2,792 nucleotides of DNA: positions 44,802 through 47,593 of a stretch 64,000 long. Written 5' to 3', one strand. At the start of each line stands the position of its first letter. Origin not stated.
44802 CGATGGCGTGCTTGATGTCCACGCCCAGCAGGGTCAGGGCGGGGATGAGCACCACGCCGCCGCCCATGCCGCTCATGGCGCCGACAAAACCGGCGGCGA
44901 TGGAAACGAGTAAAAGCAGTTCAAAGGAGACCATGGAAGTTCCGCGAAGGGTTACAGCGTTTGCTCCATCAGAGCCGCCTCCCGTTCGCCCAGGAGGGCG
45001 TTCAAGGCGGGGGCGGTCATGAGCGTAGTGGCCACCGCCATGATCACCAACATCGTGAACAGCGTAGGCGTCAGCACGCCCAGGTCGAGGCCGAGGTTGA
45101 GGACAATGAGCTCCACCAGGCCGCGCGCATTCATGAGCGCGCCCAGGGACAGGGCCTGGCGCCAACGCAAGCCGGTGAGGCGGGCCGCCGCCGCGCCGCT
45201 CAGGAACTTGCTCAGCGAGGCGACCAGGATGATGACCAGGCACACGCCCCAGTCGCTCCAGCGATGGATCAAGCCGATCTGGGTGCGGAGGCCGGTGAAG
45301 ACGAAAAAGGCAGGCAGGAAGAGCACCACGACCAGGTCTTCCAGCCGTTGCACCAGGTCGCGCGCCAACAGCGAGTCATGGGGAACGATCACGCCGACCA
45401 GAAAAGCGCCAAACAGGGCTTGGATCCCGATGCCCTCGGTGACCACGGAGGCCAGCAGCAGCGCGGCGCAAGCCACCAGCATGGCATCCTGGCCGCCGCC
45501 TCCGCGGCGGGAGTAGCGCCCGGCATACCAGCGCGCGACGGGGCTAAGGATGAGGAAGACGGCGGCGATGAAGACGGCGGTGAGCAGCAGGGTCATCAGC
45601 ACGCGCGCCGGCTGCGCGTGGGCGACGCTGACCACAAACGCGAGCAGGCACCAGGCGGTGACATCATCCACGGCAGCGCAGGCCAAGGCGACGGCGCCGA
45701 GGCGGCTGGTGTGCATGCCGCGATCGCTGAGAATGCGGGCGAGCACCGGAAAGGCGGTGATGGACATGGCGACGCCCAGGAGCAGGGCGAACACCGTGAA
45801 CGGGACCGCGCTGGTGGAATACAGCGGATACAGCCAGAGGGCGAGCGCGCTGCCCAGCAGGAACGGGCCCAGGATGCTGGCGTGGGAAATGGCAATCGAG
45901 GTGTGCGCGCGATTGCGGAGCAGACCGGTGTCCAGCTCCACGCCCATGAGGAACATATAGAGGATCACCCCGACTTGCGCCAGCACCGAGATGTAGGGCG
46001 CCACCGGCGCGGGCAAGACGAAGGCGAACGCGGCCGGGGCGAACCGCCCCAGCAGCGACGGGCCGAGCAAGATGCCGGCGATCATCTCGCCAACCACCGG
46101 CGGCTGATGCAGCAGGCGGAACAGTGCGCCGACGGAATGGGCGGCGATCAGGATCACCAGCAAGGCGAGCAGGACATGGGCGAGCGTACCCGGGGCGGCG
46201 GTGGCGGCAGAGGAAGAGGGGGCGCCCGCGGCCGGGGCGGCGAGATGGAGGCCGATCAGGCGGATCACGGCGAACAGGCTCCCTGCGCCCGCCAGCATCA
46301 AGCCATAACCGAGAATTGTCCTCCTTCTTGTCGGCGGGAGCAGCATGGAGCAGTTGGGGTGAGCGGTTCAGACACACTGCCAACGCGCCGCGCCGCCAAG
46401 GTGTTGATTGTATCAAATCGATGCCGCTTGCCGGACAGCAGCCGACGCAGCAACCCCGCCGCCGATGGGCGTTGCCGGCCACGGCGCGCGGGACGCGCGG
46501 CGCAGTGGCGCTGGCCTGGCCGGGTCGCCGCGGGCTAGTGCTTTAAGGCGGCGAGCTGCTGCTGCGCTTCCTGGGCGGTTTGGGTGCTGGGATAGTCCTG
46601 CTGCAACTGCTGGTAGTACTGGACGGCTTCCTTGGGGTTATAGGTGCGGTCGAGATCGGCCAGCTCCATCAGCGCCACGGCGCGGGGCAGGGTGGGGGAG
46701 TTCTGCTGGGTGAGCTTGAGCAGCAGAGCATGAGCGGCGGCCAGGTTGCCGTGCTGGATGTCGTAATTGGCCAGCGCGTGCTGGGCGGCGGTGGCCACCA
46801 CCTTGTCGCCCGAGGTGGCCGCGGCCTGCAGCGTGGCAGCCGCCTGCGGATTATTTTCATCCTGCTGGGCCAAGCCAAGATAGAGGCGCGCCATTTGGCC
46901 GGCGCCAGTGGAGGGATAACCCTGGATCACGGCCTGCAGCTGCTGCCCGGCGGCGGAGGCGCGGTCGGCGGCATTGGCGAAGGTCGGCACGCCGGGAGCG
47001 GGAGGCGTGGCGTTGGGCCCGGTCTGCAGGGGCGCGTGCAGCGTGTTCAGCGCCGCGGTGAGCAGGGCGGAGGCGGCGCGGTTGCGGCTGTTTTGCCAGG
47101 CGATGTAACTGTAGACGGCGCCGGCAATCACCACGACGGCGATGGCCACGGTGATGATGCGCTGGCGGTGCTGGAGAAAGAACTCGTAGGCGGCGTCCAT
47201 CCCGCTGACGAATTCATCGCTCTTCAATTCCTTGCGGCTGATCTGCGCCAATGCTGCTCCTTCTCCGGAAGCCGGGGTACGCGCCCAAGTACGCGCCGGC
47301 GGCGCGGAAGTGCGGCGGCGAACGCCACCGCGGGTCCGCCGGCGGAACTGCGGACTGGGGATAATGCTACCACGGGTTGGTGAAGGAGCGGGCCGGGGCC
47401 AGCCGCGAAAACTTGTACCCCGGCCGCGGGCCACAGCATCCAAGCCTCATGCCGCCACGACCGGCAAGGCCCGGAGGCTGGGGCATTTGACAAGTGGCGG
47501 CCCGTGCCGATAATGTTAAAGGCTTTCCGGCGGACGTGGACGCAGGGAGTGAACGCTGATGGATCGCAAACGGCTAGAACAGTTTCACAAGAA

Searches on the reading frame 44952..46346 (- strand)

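Call 80: search_protein_families(library=pfam, proteins=[window:44952-46346:-], max_evalue=0.0001)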
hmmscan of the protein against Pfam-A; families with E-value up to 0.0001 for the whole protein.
window:44952-46346:- (464 aa): 1 family
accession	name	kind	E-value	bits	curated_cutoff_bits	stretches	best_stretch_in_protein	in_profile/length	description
PF00999.27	Na_H_Exchanger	-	7.5e-58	196.6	26.2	1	68-448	3-373/375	Sodium/hydrogen exchanger, transmembrane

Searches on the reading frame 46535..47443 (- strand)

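Call 80: search_protein_families(library=pfam, proteins=[window:46535-47443:-], max_evalue=0.0001)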
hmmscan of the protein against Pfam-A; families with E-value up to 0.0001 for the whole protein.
window:46535-47443:- (302 aa): 1 family
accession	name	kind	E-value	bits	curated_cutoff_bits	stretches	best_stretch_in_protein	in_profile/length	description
PF09976.15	TPR_21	-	5.3e-07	30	25.5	1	88-246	3-141/193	Tetratricopeptide repeat-like domain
